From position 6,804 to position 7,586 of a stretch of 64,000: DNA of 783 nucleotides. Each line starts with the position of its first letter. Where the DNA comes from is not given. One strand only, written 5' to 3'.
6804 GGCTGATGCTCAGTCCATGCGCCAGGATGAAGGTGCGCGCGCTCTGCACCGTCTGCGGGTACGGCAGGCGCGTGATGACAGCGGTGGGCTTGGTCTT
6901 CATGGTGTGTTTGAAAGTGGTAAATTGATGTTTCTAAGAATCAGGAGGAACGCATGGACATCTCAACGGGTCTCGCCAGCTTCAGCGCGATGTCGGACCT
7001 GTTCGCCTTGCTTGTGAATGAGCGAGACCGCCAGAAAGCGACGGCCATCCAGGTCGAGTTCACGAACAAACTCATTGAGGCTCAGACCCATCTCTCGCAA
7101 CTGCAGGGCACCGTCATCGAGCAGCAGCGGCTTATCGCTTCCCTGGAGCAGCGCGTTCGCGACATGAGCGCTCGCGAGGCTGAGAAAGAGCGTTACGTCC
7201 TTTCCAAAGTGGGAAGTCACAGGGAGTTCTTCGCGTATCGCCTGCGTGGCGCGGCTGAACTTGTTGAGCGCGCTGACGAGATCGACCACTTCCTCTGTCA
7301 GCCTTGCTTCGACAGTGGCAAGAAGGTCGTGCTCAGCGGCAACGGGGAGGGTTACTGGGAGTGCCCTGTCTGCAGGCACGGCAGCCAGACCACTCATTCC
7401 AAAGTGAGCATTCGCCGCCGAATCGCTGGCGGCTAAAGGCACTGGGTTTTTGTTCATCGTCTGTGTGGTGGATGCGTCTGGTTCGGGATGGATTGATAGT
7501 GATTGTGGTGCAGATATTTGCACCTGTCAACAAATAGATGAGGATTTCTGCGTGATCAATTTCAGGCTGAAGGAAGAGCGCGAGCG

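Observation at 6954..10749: Uncharacterised repressor-side accessory operon between the immunity gene and the lysis cassette: best candidate for a novel prophage exclusion/defence module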

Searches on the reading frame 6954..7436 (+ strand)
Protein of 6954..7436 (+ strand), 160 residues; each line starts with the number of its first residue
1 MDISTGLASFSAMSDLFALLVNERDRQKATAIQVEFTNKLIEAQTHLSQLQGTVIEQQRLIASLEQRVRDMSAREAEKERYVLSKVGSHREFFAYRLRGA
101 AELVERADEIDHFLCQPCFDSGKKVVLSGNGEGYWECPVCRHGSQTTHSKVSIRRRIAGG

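Call 3: search_protein_families(library=pfam, proteins=[window:6954-7436:+], max_evalue=0.1)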
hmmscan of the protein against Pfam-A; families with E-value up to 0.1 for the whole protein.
window:6954-7436:+ (160 aa): 5 families
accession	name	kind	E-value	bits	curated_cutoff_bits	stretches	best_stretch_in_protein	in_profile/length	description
PF04102.17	SlyX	-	0.00077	20.5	30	1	39-79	11-51/67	SlyX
PF14634.12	zf-RING_5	-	0.028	14.8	27.9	1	111-142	21-43/43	zinc-RING finger domain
PF16331.10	TolA_bind_tri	-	0.04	14.5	30.1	1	23-71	10-58/76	TolA binding protein trimerisation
PF02891.26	zf-MIZ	-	0.042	14.1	33.5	1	118-141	26-48/50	MIZ/SP-RING zinc finger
PF05591.17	T6SS_VipA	-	0.051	13.8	24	1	31-76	104-149/155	Type VI secretion system, VipA, VC_A0107 or Hcp2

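Call 4: search_protein_families(library=phrogs, proteins=[window:6954-7436:+], max_evalue=0.01)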
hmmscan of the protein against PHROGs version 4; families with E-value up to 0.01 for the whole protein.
window:6954-7436:+ (160 aa): 1 family
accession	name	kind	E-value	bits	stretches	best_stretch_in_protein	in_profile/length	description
phrog_1244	-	unknown function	2.8e-32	112.3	1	3-150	5-149/157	-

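Call 5: search_protein_families(library=padloc, proteins=[window:6954-7436:+], max_evalue=0.1)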
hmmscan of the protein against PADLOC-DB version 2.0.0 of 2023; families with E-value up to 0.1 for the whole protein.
window:6954-7436:+ (160 aa): 0 families

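Call 12: search_dna_similar(query=window:6954-7436:+, collection=phages, mode=protein, max_rows=40)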
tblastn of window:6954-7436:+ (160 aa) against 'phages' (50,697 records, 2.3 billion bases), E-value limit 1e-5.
Records with a match: 1; places in all: 1; records where one place covers at least 80% of the query: 1.
Best place of each record, by identity: <60% 1.
By first word of the organism name: Bacteriophage 1.
By host as written in the record: - 1.
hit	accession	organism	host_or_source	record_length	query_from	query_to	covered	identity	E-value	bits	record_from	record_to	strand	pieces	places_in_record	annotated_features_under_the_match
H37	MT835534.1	Bacteriophage sp.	human fecal samples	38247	2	157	98%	31.3%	2e-9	61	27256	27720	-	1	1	record has no annotation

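Call 36: find_homologous_proteins(query=window:6954-7436:+)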
Query window:6954-7436:+ (160 aa): 79 proteins with E <= 0.001 among 160 candidates.
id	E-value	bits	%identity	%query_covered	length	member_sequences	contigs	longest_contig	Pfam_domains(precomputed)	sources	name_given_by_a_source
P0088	7.8e-99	346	99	100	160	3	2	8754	-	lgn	-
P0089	1.3e-75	270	79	94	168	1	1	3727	-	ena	-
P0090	2.4e-75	269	77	94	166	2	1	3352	-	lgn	-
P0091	3.8e-75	269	75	98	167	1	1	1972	-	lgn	-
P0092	6.6e-72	258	73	98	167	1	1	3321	-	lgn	-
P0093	2.0e-70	253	78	91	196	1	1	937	-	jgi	jgi:hypothetical protein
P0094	3.6e-69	249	76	92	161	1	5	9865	-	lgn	-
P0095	1.1e-68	248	74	92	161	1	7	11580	-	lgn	-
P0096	1.5e-66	241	69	98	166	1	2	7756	-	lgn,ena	-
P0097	5.2e-66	239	71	91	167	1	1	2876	-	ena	-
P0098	6.7e-66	239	70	95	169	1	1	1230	-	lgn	-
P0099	8.7e-66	238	72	92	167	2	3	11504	-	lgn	-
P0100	3.8e-65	236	67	100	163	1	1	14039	-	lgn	-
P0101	9.3e-65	235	68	95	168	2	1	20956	-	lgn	-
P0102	1.4e-64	234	65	99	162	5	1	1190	-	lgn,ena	-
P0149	9.5e-47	177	54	92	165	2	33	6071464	-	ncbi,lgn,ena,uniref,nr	ncbi:TPA: hypothetical protein ACX381_001486 [Klebsiella pneumoniae]|uniref:hypothetical protein n=1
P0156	2.6e-37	146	54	91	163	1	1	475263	-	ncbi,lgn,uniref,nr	ncbi:hypothetical protein [Comamonas terrigena]|uniref:hypothetical protein n=1 Tax=Comamonas terrig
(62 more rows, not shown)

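Call 37: find_encoding_contigs(protein=P0149, flank=5000, max_places=3)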
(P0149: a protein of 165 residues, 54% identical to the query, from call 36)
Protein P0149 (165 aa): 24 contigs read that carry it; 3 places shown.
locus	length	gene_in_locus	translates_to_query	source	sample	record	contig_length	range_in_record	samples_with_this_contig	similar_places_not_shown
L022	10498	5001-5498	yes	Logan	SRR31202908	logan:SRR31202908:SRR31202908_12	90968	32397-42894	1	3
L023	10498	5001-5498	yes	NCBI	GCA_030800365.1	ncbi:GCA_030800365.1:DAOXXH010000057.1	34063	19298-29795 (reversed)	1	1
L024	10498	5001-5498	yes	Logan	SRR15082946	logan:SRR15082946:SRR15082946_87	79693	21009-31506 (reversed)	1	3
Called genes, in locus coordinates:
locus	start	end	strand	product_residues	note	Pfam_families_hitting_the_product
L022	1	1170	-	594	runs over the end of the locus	-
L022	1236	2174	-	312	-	-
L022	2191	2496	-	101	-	PF09339:HTH_IclR (weak)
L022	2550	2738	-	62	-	-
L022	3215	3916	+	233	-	-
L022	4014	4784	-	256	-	PF02086:MethyltransfD12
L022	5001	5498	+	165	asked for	-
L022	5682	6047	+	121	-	PF13272:Holin_2-3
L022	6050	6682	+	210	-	PF01464:SLT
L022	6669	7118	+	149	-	-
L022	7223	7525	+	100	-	PF10805:DUF2730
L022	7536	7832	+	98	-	-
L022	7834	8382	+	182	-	PF11985:Phage_Mu_Gp27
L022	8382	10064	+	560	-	-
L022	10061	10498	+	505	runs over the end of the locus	PF06074:Portal_Mu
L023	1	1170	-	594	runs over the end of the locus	-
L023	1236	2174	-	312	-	-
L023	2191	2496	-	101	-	PF09339:HTH_IclR (weak)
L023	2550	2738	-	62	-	-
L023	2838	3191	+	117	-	PF13560:HTH_31 (faint), PF01381:HTH_3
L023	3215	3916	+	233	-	-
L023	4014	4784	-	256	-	PF02086:MethyltransfD12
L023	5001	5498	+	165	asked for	-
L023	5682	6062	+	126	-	PF13272:Holin_2-3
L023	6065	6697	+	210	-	PF01464:SLT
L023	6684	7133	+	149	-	-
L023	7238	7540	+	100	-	PF10805:DUF2730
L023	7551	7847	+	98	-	-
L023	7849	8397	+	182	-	PF11985:Phage_Mu_Gp27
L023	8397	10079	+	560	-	-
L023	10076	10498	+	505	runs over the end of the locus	PF06074:Portal_Mu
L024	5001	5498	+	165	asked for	-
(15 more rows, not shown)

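Call 38: find_encoding_contigs(protein=P0156, flank=5000, max_places=2)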
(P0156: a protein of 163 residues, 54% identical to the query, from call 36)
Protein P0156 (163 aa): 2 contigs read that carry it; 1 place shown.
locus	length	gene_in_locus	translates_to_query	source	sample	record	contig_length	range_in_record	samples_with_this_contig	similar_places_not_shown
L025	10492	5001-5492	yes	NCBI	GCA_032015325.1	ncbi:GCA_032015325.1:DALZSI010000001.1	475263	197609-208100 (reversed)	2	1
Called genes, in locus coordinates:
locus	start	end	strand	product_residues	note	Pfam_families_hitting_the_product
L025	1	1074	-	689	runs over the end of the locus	PF05876:GpA_ATPase, PF20454:GpA_nuclease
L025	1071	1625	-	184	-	-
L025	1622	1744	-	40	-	-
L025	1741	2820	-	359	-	PF07120:DUF1376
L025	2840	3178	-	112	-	-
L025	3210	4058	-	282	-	-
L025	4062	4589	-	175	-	PF06892:Phage_CP76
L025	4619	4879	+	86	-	-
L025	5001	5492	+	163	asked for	-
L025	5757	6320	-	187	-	-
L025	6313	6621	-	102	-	-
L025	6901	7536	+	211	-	PF00717:Peptidase_S24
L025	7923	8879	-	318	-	-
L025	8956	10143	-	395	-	-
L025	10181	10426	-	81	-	-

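Call 53: search_protein_families(library=ncbifam, proteins=[window:6954-7436:+], max_evalue=0.1)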
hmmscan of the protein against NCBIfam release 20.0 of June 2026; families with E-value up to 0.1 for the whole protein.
window:6954-7436:+ (160 aa): 1 family
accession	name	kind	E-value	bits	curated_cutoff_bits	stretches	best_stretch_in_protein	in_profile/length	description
TIGR01010.1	BexC_CtrB_KpsE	subfamily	0.036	13.2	437.5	1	34-85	217-268/362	polysaccharide export inner-membrane protein, BexC/CtrB/KpsE family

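Call 60: search_protein_families(library=pfam, proteins=[L023:3215-3916:+], max_evalue=0.05)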
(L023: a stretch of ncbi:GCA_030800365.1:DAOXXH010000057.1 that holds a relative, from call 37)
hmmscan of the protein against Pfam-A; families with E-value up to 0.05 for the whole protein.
L023:3215-3916:+ (233 aa): 0 families

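Call 61: predict_structure(alignment_id=A3)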
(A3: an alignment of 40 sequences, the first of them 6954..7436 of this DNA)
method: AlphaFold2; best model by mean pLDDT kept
length: 160 residues; sequences in the alignment: 40
mean_pLDDT: 82.8   pTM: 0.53
mean pLDDT of the five models: 82.8, 82.4, 79.9, 77.4, 75.2
residues with pLDDT >= 90: 63; 70-90: 67; 50-70: 28; < 50: 2
segments of 3 or more residues with pLDDT < 50: none
pLDDT, mean of each block of 10 residues (from residue 1): 57 70 85 88 91 93 95 90 82 85 76 92 93 91 80 57
secondary structure, 60 per line:
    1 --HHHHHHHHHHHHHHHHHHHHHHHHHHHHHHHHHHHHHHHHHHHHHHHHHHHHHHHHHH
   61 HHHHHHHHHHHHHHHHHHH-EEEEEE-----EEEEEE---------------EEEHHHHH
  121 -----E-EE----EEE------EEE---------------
elements in order: H3-79 E81-86 E92-97 E113-115 H116-120 E134-136 E143-145

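Call 64: fold_search(model_id=the predicted structure, library=pdb)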
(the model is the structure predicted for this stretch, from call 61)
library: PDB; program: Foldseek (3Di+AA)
matches with E <= 10: 116; with E <= 0.001: 2
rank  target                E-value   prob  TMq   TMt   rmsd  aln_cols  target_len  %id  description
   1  9oox_M                2.3e-04  1.00  0.53  0.65   3.6       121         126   21  Cryo-EM Structure of the Escherichia phage HK446 Rip1 in complex with the Enterobacteria phage T6 small terminase (released 2026-02-04)
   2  9oox_L                2.3e-04  1.00  0.41  0.48   5.9       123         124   23  Cryo-EM Structure of the Escherichia phage HK446 Rip1 in complex with the Enterobacteria phage T6 small terminase (released 2026-02-04)
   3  4v7e_BX               1.5e+00  0.08  0.18  0.20   5.2        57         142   16  Model of the small subunit RNA based on a 5.5 A cryo-EM map of Triticum aestivum translating 80S ribosome (released 2014-07-09)
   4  7pzy_Y                1.6e+00  0.08  0.19  0.20   5.2        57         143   14  Structure of the vacant Candida albicans 80S ribosome (released 2022-05-18)
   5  8fkz_LX               1.8e+00  0.21  0.17  0.33   6.0        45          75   22  Human nucleolar pre-60S ribosomal subunit (State G) (released 2023-07-12)
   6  6fhs_B                1.8e+00  0.05  0.15  0.07   8.6        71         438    7  CryoEM Structure of INO80core (released 2018-04-25)
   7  6woo_p                1.9e+00  0.18  0.17  0.29   6.3        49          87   22  CryoEM structure of yeast 80S ribosome with Met-tRNAiMet, eIF5B, and GDP (released 2020-09-23)
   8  3vz9_B                1.9e+00  0.09  0.17  0.23   8.1        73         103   20  Crystal structure of the chicken Spc24-Spc25 globular domain (released 2013-04-03)
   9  4aiv                  1.9e+00  0.08  0.17  0.22   8.1        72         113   12  Crystal Structure of putative NADH-dependent nitrite reductase small subunit from Mycobacterium tuberculosis (released 2012-09-12)
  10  8r6f_X                2.0e+00  0.08  0.18  0.20   5.2        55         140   14  CryoEM structure of wheat 40S ribosomal subunit, body domain (released 2023-12-27)
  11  6zu5_SX0              2.0e+00  0.07  0.18  0.21   5.7        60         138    8  Structure of the Paranosema locustae ribosome in complex with Lso2 (released 2020-11-04)
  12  5kyx_A                2.0e+00  0.06  0.17  0.05  13.0        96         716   14  crystal structure of Sec23 and TANGO1 peptide1 complex (released 2016-09-07)
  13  9nri_Bb               2.2e+00  0.25  0.17  0.27   6.7        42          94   24  Methanosarcina acetivorans 50S subunit obtained from acetate-grown cells (released 2025-09-24)
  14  5vni_B                2.3e+00  0.05  0.16  0.05  15.1        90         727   14  Crystal structure of Sec23a/Sec24a/Sec22 complexed with a C-terminal FA sorting motif (released 2017-07-05)
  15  3cc2_Z                2.5e+00  0.13  0.11  0.23   5.2        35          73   23  The Refined Crystal Structure of the Haloarcula Marismortui Large Ribosomal Subunit at 2.4 Angstrom Resolution with rr (released 2008-05-20)
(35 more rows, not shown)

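Call 66: search_solved_structures(query=A3, max_evalue=10, show_alignments=2)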
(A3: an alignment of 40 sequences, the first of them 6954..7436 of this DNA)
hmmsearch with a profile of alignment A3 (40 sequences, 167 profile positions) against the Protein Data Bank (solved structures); distinct sequences matched with E-value up to 10: 24.
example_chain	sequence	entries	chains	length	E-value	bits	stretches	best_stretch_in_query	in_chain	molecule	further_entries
9oox_L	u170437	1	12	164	7e-10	41.9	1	5-142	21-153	ring interacting pore 1 (Rip1)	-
4tkp_B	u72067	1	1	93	0.0035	20.1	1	111-157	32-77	Tripartite motif-containing protein 5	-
8th8_S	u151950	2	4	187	0.018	17.8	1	14-74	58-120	Coiled-coil domain-containing protein 153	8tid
2ecv_A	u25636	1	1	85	0.019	17.8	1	110-152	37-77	Tripartite motif-containing protein 5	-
9io5_A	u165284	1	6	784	0.033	17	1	96-141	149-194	G1-ATPase subunit beta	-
7dge_A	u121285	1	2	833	0.054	16.3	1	72-149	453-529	Metabotropic glutamate receptor 1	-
7dgd_A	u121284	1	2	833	0.054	16.3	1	72-149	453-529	Metabotropic glutamate receptor 1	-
27tm_X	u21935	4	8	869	0.058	16.2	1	72-149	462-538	Metabotropic glutamate receptor 1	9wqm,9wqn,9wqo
5gw0_A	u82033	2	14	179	0.15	14.9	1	35-72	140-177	Sorting nexin-16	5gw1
4u3m_Q3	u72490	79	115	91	0.16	14.7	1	96-154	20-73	60S ribosomal protein L43-A | 60S ribosomal protein L43 | 60S ribosomal protein L43-B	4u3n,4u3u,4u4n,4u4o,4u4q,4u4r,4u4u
6woo_p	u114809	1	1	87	0.17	14.7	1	96-154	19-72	eL43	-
3j6x_83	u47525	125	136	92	0.18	14.6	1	96-154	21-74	60S ribosomal protein L43 | 60S ribosomal protein L43-A | 60S ribosomal protein rpL43 (L37ae)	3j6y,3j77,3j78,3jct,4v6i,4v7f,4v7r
6gao_A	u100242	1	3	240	0.27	14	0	35-72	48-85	Outer capsid protein sigma-1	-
3f7p_A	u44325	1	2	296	0.43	13.4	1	18-65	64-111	Plectin-1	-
6zj3_L5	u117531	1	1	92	0.44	13.3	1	85-145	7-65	Ribosomal protein eL42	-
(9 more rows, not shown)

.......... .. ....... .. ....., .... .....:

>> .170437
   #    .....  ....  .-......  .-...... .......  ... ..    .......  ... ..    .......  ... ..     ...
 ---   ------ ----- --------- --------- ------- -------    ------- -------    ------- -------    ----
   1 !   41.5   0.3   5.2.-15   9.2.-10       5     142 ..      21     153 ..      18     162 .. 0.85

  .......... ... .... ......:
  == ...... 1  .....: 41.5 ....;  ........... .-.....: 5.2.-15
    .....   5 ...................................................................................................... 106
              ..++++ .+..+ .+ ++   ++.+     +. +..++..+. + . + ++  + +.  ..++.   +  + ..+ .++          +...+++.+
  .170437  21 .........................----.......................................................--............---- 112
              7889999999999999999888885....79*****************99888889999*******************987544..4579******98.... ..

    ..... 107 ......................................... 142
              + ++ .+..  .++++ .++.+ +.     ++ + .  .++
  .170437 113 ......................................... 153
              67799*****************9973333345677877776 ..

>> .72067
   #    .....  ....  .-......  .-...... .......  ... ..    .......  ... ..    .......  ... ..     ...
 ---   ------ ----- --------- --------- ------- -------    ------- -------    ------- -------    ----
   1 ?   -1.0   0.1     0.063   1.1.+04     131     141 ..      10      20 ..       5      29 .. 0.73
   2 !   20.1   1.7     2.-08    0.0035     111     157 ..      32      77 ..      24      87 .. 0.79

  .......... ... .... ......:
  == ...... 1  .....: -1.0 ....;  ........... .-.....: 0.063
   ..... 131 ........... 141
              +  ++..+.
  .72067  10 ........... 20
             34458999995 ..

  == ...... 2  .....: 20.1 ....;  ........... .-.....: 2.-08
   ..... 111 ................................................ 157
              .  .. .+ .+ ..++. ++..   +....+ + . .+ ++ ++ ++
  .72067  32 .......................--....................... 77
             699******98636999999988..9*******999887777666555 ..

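Call 100: find_encoding_contigs(protein=P0100, flank=8000, max_places=2)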
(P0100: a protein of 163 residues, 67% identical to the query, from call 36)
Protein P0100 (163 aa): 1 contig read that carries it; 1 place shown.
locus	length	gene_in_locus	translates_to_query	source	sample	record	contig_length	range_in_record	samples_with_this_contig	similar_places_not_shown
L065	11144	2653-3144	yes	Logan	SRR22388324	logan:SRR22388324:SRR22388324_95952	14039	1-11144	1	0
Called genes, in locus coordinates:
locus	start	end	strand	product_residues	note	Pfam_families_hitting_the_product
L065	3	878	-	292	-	?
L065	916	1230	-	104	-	-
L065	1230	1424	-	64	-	-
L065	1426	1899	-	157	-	-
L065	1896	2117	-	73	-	-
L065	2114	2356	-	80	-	-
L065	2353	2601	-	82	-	-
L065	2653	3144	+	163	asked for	-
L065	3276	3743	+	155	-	PF01381:HTH_3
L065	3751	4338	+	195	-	-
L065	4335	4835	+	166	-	-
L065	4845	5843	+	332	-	-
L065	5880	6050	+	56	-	-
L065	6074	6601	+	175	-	-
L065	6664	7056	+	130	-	PF13272:Holin_2-3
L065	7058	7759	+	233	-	PF01464:SLT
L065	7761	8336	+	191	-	-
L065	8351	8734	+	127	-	-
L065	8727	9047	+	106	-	-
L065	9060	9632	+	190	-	PF11985:Phage_Mu_Gp27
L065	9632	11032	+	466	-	PF03237:Terminase_6N, PF17289:Terminase_6C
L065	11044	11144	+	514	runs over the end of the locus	PF06074:Portal_Mu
